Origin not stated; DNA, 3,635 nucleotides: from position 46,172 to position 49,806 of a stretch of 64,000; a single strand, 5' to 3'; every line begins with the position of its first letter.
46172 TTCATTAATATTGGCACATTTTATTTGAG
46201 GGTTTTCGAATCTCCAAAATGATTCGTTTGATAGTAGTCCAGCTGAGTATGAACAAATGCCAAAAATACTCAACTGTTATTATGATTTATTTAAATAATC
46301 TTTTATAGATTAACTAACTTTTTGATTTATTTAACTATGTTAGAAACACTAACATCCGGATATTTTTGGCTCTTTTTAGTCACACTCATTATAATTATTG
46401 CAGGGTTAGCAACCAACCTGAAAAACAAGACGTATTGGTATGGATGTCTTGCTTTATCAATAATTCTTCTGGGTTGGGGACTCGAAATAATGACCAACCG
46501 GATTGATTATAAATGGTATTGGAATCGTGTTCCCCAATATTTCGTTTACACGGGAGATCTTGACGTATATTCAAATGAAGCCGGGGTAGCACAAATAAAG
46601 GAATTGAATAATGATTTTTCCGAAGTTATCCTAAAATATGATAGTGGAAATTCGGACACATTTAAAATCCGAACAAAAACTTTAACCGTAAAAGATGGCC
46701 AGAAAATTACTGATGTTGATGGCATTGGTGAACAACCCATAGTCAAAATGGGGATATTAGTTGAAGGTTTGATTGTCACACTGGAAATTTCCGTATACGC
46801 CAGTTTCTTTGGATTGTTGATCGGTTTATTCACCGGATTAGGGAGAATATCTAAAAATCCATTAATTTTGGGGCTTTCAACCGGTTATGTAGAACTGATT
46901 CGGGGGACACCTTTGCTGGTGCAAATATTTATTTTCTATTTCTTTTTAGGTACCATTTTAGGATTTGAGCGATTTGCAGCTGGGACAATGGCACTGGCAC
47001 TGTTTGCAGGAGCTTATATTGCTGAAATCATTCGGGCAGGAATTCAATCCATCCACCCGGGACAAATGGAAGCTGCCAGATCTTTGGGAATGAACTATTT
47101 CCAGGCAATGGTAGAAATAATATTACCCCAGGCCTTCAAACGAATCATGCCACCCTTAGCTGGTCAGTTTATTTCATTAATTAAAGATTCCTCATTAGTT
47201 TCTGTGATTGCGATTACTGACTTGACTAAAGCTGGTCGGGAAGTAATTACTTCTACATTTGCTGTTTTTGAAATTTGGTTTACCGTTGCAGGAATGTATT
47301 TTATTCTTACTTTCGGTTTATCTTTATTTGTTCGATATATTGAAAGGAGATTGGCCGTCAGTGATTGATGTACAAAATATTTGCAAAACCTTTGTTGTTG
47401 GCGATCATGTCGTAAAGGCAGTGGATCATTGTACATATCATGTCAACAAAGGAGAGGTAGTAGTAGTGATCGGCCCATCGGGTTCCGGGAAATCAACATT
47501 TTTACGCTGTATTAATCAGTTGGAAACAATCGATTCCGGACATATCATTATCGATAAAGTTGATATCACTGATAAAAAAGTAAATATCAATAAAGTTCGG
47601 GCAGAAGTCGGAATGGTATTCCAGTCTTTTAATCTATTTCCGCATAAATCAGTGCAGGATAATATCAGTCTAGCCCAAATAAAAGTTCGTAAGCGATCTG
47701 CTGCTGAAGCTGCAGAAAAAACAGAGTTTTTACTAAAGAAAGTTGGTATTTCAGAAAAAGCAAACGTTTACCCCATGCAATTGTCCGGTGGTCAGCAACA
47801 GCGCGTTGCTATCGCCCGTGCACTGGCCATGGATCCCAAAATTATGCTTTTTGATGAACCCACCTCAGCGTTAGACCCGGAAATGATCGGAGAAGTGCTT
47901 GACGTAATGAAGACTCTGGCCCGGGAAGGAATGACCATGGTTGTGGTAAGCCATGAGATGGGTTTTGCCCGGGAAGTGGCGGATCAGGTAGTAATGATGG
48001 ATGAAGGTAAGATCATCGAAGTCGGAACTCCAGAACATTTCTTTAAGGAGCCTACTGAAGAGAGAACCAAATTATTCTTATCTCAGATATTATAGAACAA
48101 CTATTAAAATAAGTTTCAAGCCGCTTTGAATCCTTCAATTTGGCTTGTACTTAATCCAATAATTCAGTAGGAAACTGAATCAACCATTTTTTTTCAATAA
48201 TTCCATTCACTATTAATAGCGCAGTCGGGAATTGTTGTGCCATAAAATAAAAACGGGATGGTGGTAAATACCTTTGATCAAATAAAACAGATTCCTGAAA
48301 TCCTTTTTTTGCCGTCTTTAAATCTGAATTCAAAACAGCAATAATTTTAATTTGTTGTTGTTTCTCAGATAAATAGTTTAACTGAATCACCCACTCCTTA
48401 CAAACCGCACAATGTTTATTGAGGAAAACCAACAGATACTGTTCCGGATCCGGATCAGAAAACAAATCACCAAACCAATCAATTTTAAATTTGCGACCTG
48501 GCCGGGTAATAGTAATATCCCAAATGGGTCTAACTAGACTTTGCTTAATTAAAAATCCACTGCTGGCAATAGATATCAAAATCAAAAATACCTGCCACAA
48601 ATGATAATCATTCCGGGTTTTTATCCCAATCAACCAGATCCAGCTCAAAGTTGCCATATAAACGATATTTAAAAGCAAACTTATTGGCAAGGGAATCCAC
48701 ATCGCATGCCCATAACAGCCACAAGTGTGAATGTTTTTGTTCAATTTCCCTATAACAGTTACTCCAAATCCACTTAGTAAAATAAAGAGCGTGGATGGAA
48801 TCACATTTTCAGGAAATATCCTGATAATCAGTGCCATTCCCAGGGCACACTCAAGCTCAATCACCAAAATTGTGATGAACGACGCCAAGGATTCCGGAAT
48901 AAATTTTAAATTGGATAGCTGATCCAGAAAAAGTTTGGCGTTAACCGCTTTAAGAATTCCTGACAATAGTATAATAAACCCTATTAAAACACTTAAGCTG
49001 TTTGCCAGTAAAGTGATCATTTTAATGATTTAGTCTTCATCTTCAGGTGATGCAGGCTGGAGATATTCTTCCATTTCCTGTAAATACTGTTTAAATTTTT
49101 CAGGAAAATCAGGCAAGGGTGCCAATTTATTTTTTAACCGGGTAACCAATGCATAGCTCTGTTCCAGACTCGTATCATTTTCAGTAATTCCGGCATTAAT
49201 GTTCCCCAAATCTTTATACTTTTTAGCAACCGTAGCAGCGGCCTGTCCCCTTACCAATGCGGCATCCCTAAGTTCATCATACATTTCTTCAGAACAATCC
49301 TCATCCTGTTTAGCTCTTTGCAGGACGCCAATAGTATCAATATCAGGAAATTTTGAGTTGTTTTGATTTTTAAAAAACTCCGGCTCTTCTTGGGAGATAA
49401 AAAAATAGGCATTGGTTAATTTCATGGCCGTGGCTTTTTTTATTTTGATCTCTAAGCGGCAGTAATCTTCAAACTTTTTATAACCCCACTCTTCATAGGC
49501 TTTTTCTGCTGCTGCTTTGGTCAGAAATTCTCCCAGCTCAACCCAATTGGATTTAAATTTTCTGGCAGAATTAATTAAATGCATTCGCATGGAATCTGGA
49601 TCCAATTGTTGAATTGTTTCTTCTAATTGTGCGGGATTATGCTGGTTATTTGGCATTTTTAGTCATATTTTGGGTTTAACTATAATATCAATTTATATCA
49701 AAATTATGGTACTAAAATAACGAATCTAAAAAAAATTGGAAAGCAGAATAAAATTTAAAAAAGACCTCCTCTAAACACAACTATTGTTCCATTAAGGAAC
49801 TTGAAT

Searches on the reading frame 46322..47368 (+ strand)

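Call 61: search_protein_families(library=ncbifam, proteins=[window:46322-47368:+], max_evalue=0.01)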
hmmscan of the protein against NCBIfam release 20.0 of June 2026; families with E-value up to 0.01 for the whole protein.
window:46322-47368:+ (348 aa): 24 families
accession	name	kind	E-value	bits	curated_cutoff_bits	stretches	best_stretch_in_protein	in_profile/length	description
NF007028.0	PRK09494.1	equivalog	2e-47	161.8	303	1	143-345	12-217/219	glutamine ABC transporter permease GlnP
TIGR03004.1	ectoine_ehuC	equivalog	3.8e-46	157.6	196.95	1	143-345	4-207/214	ectoine/hydroxyectoine ABC transporter permease subunit EhuC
NF011680.0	PRK15100.1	equivalog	2.3e-42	145.4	300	1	144-345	13-215/222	cystine ABC transporter permease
TIGR03003.1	ectoine_ehuD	equivalog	1.2e-37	129.8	205.2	1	143-344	10-212/212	ectoine/hydroxyectoine ABC transporter permease subunit EhuD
NF011687.0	PRK15107.1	equivalog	5.7e-33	114.7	318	1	142-343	12-222/224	glutamate/aspartate ABC transporter permease GltK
NF008337.0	PRK11123.1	equivalog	4.1e-27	95.2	277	2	215-345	101-231/238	arginine ABC transporter permease ArtQ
TIGR01726.1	HEQRo_perm_3TM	subfamily_domain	8.1e-25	87.2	42.2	1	143-239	2-99/99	ABC transporter permease subunit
NF011651.0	PRK15069.1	subfamily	8.8e-24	84.2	306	1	143-344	16-228/237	histidine ABC transporter permease HisM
NF008336.0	PRK11122.1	equivalog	1.3e-23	83.8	248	1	145-344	7-215/222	arginine ABC transporter permease ArtM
NF011714.0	PRK15135.1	subfamily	2.9e-19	69.8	319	1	144-345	7-220/228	histidine ABC transporter permease HisQ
TIGR01097.1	PhnE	equivalog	1.5e-13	50.8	216.7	1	142-276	53-185/252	phosphonate ABC transporter, permease protein PhnE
NF008049.0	PRK10782.1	subfamily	2.5e-07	30.6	212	1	143-306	6-177/217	methionine ABC transporter permease MetI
TIGR00974.1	3a0107s02c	equivalog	5.2e-07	29.1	193.45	1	145-276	51-187/272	phosphate ABC transporter permease PstA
NF040733.1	ABC_perm_U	equivalog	0.00012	21.7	295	1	147-276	55-178/251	ABC transporter permease subunit SaoP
TIGR03226.1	PhnU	equivalog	0.00017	21.2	283.45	1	235-343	196-302/311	2-aminoethylphosphonate ABC transporter permease subunit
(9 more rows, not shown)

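Call 62: search_protein_families(library=pfam, proteins=[window:46322-47368:+], max_evalue=0.05)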
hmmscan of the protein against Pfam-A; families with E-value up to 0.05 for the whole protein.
window:46322-47368:+ (348 aa): 1 family
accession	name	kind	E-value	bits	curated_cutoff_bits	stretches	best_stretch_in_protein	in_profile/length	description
PF00528.27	BPD_transp_1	-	3.9e-22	79.3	26.4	1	164-345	1-183/184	Binding-protein-dependent transport system inner membrane component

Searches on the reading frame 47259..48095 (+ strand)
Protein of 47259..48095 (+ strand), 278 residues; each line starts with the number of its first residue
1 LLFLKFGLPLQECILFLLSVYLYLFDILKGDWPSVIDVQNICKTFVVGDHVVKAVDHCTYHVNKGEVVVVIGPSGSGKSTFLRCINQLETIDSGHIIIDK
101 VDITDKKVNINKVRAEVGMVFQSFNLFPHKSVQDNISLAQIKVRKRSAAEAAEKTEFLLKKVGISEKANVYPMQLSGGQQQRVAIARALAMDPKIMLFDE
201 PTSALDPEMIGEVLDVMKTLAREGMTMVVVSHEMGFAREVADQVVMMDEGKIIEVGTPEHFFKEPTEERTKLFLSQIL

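Call 61: search_protein_families(library=ncbifam, proteins=[window:47259-48095:+], max_evalue=0.01)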
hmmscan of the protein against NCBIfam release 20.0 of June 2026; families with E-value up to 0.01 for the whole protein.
window:47259-48095:+ (278 aa): 196 families (the best 25 are shown)
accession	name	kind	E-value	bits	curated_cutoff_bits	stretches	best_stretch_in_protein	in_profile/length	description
NF007027.0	PRK09493.1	equivalog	1.9e-92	308.9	379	1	36-276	2-238/240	glutamine ABC transporter ATP-binding protein GlnQ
NF008428.0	PRK11264.1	equivalog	3.3e-87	291.8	406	1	34-277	2-247/250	L-cystine ABC transporter ATP-binding protein TcyN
TIGR03005.1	ectoine_ehuA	equivalog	4.2e-84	281.7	345.4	1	51-278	12-251/252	ectoine/hydroxyectoine ABC transporter ATP-binding protein EhuA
NF007908.0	PRK10619.1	equivalog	2.8e-70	236.4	466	1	48-276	16-254/257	histidine ABC transporter ATP-binding protein HisP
NF008338.0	PRK11124.1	equivalog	2.5e-69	233.5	369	1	53-275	16-241/242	arginine ABC transporter ATP-binding protein ArtP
TIGR00972.1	3a0107s01c2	equivalog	4.3e-69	232.6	343.2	1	52-276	14-245/248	phosphate ABC transporter ATP-binding protein PstB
TIGR02314.1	ABC_MetN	equivalog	5.7e-63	213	499.7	1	36-275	2-242/343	methionine ABC transporter ATP-binding protein MetN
TIGR01186.1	proV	subfamily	4.1e-61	207.1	326.6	1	53-275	7-231/363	betaine/proline/choline family ABC transporter ATP-binding protein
TIGR03265.1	PhnT2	equivalog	5.3e-61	206.8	457.7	1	36-268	5-229/353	putative 2-aminoethylphosphonate ABC transporter ATP-binding protein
TIGR00968.1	3a0106s01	subfamily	1.6e-60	204.6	342.75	1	36-274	1-231/237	sulfate ABC transporter ATP-binding protein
NF040933.2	ABC_arch_GlcV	equivalog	7.6e-59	199.4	450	1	36-269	3-237/357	glucose ABC transporter ATP-binding protein GlcV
TIGR02315.1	ABC_phnC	equivalog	8.7e-59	198.9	266.1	1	35-262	1-234/243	phosphonate ABC transporter ATP-binding protein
NF006987.0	PRK09452.1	equivalog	4.6e-55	186.8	482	1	34-274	16-248/378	spermidine/putrescine ABC transporter ATP-binding protein PotA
TIGR02673.1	FtsE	equivalog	2.8e-54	184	264.85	1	36-251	2-214/214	cell division ATP-binding protein FtsE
TIGR01187.1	potA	subfamily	9.6e-54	182.6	355.6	1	71-275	2-202/325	polyamine ABC transporter ATP-binding protein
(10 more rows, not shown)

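Call 62: search_protein_families(library=pfam, proteins=[window:47259-48095:+], max_evalue=0.05)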
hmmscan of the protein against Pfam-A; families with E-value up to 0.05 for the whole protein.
window:47259-48095:+ (278 aa): 24 families
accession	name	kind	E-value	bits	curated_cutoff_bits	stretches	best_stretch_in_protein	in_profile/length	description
PF00005.33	ABC_tran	-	1.5e-37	129.7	25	1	57-203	3-137/137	ABC transporter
PF13304.12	AAA_21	-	6.1e-13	49.9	27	2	160-233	223-299/304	AAA domain, putative AbiEii toxin, Type IV TA system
PF02463.25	SMC_N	-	1.5e-10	41.4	40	1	66-246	25-210/220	RecF/RecN/SMC N terminal domain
PF09818.15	ABC_ATPase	-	5.7e-07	29.3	23.2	1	174-258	157-257/283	P-loop domain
PF25199.1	nSTAND_NTPase5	-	0.00033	20.9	34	1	32-83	11-59/145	Novel STAND NTPase 5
PF13555.12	AAA_29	-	0.0004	20.5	27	1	59-83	16-40/61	P-loop containing region of AAA domain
PF13191.12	AAA_16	-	0.00051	21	32.6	1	54-88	11-48/167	AAA ATPase domain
PF20703.3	nSTAND1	-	0.0012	19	27.1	1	54-84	22-52/379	Novel STAND NTPase 1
PF03193.22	RsgA_GTPase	-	0.0015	18.9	30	1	50-92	92-133/174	RsgA GTPase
PF13401.12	AAA_22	-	0.0017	19.1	27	1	66-110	6-47/130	AAA domain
PF00437.27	T2SSE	-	0.0021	17.2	24.9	1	67-122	144-201/370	Type II/IV secretion system protein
PF01637.24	ATPase_2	-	0.0027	18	33.2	1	63-123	18-84/225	ATPase domain predominantly from Archaea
PF13476.12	AAA_23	-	0.0059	17.7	27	1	67-87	21-41/201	AAA domain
PF13671.12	AAA_33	-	0.0065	17.2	27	1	67-83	1-17/143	AAA domain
PF13175.12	AAA_15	-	0.0068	16.5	32.1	0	67-121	25-83/374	AAA ATPase domain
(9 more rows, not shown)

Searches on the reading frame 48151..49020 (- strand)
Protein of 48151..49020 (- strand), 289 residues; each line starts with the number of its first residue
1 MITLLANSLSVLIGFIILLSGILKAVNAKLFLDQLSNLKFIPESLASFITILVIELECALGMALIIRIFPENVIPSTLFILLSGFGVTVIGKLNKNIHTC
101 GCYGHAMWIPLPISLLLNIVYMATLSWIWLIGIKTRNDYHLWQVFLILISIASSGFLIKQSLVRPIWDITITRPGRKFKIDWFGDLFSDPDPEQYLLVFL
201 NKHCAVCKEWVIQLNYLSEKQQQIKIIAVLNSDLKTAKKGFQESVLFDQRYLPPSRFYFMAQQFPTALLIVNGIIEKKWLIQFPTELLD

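Call 60: search_protein_families(library=pfam, proteins=[window:48151-49020:-], max_evalue=0.00001)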
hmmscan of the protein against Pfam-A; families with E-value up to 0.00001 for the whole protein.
window:48151-49020:- (289 aa): 1 family
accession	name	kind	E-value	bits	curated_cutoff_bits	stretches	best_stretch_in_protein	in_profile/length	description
PF07291.16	MauE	-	5.1e-12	46.6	27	1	5-130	4-127/128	Methylamine utilisation protein MauE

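Call 61: search_protein_families(library=ncbifam, proteins=[window:48151-49020:-], max_evalue=0.01)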
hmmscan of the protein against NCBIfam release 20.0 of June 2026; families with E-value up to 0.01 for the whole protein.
window:48151-49020:- (289 aa): 1 family
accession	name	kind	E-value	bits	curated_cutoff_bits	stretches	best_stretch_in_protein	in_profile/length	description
NF045576.1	BT_3928_fam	equivalog_domain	2.2e-07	30.3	250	1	9-169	5-172/358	BT_3928 family protein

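Call 62: search_protein_families(library=pfam, proteins=[window:48151-49020:-], max_evalue=0.05)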
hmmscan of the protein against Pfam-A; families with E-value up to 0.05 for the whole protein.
window:48151-49020:- (289 aa): 1 family
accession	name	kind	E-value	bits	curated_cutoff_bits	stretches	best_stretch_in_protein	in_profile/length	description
PF07291.16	MauE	-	5.1e-12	46.6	27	1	5-130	4-127/128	Methylamine utilisation protein MauE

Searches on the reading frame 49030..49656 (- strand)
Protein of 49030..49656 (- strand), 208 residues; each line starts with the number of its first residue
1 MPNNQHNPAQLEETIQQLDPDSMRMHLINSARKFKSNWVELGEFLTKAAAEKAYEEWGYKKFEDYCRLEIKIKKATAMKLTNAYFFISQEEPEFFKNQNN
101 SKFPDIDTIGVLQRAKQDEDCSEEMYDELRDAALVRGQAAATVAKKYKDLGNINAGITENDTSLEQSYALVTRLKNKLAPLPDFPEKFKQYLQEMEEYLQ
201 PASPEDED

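Call 61: search_protein_families(library=ncbifam, proteins=[window:49030-49656:-], max_evalue=0.01)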
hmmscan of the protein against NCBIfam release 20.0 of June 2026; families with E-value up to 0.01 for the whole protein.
window:49030-49656:- (208 aa): 0 families

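Call 62: search_protein_families(library=pfam, proteins=[window:49030-49656:-], max_evalue=0.05)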
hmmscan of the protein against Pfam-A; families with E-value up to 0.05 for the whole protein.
window:49030-49656:- (208 aa): 1 family
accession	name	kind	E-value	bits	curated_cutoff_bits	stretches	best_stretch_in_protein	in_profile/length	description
PF10046.14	BLOC1_2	-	0.0063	17.3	33.4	0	142-199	31-88/96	Biogenesis of lysosome-related organelles complex-1 subunit 2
